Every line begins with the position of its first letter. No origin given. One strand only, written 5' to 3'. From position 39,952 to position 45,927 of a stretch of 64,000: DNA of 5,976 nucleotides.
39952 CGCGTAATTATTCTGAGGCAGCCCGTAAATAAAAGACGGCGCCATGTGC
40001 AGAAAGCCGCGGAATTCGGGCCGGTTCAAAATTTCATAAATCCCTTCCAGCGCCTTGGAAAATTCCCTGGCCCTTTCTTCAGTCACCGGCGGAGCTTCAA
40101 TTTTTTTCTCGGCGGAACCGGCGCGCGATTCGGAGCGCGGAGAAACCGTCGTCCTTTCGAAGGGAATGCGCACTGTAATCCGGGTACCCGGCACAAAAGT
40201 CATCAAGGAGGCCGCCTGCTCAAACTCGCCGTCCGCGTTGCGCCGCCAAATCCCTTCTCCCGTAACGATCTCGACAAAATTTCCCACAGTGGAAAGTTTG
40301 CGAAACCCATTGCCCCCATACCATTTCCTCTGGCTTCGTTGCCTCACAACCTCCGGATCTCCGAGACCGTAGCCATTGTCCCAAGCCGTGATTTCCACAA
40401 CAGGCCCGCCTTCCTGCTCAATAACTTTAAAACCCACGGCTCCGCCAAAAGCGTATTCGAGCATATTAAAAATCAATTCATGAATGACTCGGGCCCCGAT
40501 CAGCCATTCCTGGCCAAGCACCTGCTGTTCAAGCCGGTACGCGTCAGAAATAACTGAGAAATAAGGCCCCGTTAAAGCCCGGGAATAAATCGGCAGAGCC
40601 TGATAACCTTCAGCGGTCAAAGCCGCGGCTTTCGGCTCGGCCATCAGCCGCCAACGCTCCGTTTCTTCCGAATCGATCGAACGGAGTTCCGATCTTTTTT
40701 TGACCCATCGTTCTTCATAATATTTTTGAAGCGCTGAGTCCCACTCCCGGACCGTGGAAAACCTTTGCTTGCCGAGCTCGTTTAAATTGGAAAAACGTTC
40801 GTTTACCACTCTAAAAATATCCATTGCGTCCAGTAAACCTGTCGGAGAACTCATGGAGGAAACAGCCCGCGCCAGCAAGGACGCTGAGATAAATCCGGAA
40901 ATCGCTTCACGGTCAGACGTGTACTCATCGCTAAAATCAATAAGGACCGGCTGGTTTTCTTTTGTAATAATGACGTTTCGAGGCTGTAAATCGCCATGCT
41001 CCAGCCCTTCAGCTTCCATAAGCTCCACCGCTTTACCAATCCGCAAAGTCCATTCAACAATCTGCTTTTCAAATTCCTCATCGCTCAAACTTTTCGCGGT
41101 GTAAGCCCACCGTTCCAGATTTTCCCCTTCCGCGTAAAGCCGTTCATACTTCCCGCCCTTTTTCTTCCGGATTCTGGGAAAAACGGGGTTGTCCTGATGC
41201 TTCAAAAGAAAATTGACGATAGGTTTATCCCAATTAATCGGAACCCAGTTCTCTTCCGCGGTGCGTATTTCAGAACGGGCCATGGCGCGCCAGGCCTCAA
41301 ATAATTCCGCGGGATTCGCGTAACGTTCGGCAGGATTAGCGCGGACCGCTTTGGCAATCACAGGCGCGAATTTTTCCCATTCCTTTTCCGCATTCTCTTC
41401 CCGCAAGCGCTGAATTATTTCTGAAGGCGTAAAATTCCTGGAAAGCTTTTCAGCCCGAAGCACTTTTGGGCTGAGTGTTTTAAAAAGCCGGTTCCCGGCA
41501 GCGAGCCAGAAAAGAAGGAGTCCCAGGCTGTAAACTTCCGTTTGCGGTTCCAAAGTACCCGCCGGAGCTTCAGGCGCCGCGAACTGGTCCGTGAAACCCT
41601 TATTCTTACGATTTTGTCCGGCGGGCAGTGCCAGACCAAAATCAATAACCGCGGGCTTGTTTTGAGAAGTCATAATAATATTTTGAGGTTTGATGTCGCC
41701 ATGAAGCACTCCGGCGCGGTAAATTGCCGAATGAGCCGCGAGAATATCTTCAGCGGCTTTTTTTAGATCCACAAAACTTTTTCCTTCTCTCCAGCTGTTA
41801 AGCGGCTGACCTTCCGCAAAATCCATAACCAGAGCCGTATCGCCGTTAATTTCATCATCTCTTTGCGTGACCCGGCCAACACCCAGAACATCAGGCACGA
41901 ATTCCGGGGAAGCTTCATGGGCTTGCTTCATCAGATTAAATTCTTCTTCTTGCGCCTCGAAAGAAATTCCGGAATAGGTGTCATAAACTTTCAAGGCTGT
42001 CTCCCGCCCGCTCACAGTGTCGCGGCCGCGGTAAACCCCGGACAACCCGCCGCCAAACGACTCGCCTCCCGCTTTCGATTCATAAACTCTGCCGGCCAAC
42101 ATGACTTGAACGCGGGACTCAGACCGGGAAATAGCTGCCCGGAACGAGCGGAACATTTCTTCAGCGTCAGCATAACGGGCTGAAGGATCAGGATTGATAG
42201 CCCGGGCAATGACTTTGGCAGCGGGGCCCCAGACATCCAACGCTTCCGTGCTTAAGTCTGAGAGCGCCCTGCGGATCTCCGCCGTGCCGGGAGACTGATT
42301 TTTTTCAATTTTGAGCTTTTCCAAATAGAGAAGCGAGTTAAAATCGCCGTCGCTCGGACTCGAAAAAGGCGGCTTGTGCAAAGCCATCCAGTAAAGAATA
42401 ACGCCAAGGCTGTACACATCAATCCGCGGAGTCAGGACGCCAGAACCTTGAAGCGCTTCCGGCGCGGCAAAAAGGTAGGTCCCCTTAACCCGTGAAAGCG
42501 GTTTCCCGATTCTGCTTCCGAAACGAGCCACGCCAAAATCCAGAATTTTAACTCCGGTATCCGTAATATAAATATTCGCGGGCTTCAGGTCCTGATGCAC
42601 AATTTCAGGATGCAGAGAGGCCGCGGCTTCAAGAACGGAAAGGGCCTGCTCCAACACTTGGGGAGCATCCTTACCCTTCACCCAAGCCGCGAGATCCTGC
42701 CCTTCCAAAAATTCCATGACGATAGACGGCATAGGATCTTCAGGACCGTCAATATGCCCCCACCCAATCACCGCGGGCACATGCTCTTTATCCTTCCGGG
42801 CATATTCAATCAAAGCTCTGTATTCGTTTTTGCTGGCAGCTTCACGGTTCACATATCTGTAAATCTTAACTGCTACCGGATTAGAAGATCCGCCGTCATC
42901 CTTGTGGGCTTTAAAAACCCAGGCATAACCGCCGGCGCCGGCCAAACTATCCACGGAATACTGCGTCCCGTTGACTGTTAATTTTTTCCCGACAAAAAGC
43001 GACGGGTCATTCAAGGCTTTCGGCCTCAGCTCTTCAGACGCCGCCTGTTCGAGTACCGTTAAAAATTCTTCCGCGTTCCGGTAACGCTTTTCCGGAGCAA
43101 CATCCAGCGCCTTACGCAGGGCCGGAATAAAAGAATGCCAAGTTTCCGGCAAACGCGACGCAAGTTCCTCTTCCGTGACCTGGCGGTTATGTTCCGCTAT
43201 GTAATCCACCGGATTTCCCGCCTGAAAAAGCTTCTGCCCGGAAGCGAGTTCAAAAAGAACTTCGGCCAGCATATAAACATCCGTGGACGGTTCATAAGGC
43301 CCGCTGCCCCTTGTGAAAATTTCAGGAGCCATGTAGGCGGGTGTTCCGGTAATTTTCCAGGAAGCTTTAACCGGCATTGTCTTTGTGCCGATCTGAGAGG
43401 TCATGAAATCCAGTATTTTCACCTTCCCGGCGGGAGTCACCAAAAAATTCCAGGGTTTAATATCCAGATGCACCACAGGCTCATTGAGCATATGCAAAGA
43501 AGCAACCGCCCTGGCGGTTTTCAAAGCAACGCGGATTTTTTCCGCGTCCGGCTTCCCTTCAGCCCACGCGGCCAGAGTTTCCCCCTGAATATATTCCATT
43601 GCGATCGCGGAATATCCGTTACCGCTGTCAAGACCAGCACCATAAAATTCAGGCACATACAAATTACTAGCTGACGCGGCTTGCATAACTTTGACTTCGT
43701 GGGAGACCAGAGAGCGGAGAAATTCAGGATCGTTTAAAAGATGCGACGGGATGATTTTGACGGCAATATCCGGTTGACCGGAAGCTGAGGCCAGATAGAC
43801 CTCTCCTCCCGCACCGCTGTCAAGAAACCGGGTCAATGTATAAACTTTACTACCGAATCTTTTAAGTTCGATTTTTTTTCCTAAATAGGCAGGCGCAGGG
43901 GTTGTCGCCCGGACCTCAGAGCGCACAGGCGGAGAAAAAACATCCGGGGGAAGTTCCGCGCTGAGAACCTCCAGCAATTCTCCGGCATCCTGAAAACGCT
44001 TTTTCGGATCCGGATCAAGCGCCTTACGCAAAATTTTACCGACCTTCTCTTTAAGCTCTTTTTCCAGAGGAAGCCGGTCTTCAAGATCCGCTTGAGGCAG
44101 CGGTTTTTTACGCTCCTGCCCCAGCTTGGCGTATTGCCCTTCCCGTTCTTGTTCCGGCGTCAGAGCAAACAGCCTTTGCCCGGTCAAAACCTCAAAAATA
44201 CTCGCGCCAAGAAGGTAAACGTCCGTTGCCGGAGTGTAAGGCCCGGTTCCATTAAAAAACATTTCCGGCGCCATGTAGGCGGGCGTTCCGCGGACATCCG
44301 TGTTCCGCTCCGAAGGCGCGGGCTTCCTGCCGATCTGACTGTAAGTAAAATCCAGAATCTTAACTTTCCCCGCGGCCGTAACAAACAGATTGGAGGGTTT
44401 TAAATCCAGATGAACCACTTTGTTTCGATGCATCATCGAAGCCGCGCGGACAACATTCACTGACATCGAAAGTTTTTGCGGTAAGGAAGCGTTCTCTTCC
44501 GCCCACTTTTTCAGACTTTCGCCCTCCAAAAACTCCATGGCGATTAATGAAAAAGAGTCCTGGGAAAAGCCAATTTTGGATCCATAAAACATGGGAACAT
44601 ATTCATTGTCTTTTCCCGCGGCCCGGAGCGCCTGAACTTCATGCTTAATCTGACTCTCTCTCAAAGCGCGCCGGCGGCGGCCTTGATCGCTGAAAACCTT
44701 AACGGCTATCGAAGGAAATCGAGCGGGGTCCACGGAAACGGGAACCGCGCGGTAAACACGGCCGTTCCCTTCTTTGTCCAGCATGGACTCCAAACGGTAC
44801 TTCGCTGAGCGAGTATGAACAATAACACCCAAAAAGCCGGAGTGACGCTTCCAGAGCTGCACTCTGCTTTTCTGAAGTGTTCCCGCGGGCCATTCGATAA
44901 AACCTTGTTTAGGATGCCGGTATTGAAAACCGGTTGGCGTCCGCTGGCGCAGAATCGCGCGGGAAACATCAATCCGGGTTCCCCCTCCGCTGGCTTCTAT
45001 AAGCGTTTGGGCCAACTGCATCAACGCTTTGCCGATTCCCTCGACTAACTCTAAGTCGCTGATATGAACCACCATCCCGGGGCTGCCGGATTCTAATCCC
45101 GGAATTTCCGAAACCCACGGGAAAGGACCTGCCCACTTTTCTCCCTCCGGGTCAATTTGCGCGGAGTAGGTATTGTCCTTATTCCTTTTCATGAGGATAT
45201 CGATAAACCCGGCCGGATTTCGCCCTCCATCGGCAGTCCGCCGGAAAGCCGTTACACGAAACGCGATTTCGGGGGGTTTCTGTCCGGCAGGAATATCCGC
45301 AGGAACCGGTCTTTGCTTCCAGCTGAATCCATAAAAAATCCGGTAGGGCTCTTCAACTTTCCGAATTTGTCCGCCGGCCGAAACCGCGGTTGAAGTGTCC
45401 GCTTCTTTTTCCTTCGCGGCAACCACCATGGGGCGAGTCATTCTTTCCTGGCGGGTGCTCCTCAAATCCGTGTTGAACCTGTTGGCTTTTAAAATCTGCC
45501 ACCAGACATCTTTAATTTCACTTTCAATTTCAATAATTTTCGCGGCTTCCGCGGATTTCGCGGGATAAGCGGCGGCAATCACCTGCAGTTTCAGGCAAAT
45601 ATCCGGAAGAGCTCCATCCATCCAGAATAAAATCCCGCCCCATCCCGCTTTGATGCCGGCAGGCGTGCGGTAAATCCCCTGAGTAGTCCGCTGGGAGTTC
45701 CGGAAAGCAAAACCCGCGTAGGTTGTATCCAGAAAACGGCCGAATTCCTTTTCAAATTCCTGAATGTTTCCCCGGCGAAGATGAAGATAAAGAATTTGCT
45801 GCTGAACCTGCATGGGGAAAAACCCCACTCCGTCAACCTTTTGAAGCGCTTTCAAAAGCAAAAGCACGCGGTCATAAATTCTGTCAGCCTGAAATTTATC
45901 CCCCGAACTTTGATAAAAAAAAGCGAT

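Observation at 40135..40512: Embedded GHKL (anti-sigma RsbW/SpoIIAB-like) ATPase domain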

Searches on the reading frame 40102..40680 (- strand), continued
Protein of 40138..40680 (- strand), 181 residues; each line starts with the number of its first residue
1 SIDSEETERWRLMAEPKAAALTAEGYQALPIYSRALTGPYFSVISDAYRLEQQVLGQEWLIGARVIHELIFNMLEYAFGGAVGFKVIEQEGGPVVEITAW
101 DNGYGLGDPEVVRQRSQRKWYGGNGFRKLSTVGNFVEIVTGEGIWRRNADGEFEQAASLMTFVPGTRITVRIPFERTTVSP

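Call 67: search_protein_families(library=ncbifam, alignment_id=A1, max_evalue=0.01)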
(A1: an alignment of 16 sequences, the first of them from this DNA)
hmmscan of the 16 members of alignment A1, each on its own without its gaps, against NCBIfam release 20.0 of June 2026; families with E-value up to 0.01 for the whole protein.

A. member 1, seq(181 aa): 1 family
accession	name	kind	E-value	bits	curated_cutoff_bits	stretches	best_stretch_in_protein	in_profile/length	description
NF038297.2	hybrid_HK_HrmK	equivalog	0.0036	16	725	1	66-107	357-396/607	hybrid histidine kinase/response regulator HrmK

B. families by the number of members that match (of 16 scanned): 4 families
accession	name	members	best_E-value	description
NF041045.1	RsbA_anti_sig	5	7.5e-06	anti-sigma factor RsbA family regulatory protein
NF038297.2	hybrid_HK_HrmK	3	0.0018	hybrid histidine kinase/response regulator HrmK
TIGR01925.2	spIIAB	1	0.00078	anti-sigma F factor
NF040803.1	blaOXA-1091_like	1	0.0086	OXA-1091 family oxacillin-hydrolyzing class D beta-lactamase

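Call 78: search_protein_families(library=pfam, proteins=[P0013, P0006, P0005], max_evalue=0.001)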
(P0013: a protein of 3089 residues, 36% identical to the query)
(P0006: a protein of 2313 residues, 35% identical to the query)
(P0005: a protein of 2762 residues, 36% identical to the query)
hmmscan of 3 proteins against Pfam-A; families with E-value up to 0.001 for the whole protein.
P0013 (3089 aa): 5 families
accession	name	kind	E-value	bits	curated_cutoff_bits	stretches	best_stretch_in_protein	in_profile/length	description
PF00300.27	His_Phos_1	-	9e-27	94.4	21.7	1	2725-2918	1-185/194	Histidine phosphatase superfamily (branch 1)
PF04542.20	Sigma70_r2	-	7.1e-08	32.6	24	1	1673-1736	1-64/71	Sigma-70 region 2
PF02517.21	Rce1-like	-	1.8e-06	28.6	22.4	1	1236-1347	5-92/93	Type II CAAX prenyl endopeptidase Rce1-like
PF00583.31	Acetyltransf_1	-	2.5e-05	25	20.7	1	712-805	9-104/116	Acetyltransferase (GNAT) family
PF04545.22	Sigma70_r4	-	0.00019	21.3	24.1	1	1839-1888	6-49/50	Sigma-70, region 4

P0006 (2313 aa): 4 families
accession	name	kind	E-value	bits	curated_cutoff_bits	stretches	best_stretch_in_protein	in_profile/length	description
PF00583.31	Acetyltransf_1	-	1.3e-08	35.5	20.7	1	297-406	3-116/116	Acetyltransferase (GNAT) family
PF13673.13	Acetyltransf_10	-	7.8e-08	32.8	23.6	1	338-412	40-113/128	Acetyltransferase (GNAT) domain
PF13508.13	Acetyltransf_7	-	1.2e-07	32.4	27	1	328-408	6-84/84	Acetyltransferase (GNAT) domain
PF08445.16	FR47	-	0.00079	19.8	22.1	0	346-409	18-80/86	FR47-like protein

P0005 (2762 aa): 1 family
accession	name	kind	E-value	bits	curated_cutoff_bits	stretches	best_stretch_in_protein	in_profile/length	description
PF04545.22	Sigma70_r4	-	0.00021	21.1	24.1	0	1229-1279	2-47/50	Sigma-70, region 4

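Call 81: search_protein_families(library=pfam, proteins=[P0002, P0011], max_evalue=0.001)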
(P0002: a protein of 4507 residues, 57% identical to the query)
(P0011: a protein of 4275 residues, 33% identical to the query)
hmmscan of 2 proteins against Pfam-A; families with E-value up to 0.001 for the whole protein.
P0002 (4507 aa): 8 families
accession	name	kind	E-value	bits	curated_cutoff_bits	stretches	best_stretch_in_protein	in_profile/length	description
PF00069.31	Pkinase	-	3.1e-99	332.1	31.7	4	2762-2963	1-211/263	Protein kinase domain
PF07714.23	PK_Tyr_Ser-Thr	-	3.4e-45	154.8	23.1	4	2764-2949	3-203/258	Protein tyrosine and serine/threonine kinase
PF01636.29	APH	-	9.1e-29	101.3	23.2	0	1463-1496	167-201/239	Phosphotransferase enzyme family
PF01163.29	RIO1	-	4.2e-23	82.4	22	0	1722-1787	83-149/187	RIO domain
PF19974.5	TCAD9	-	1.8e-18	67.3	40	0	1753-1798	288-334/429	Ternary complex associated domain 9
PF03109.22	ABC1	-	2e-14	53.8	22.9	0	1721-1784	144-209/244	ABC1 atypical kinase-like domain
PF06293.20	Kdo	-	3.7e-10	40.1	21.3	0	3572-3636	99-170/207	Lipopolysaccharide kinase (Kdo/WaaP) family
PF12330.14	Haspin_kinase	-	8.6e-05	22.2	25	0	2876-2937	225-286/364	Haspin like kinase domain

P0011 (4275 aa): 2 families
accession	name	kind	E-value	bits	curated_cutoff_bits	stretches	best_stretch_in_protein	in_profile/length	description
PF01263.26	Aldose_epim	-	5.8e-28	98.6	27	1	2600-2889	9-294/299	Aldose 1-epimerase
PF01551.29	Peptidase_M23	-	6.6e-08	33.1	28.7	1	1815-1904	8-89/96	Peptidase family M23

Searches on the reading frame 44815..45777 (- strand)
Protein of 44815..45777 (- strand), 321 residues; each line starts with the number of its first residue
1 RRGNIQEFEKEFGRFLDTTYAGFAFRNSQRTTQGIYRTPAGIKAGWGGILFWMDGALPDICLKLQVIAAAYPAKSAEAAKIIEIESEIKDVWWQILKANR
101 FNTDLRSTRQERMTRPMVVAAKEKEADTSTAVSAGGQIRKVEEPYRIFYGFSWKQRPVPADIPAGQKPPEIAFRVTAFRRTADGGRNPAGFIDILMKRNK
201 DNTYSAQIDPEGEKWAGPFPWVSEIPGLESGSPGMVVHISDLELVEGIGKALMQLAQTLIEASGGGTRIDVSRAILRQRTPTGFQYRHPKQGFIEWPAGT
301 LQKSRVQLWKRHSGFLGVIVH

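Call 40: search_protein_families(library=pfam, proteins=[window:44815-45777:-], max_evalue=0.1)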
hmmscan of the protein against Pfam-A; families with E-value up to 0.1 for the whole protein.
seq(321 aa): 1 family
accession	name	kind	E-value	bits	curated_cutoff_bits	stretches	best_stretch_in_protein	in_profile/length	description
PF22905.2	Hydro_N_hd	-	0.013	15.9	27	1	56-145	94-183/195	Hydrolase N-terminal helical domain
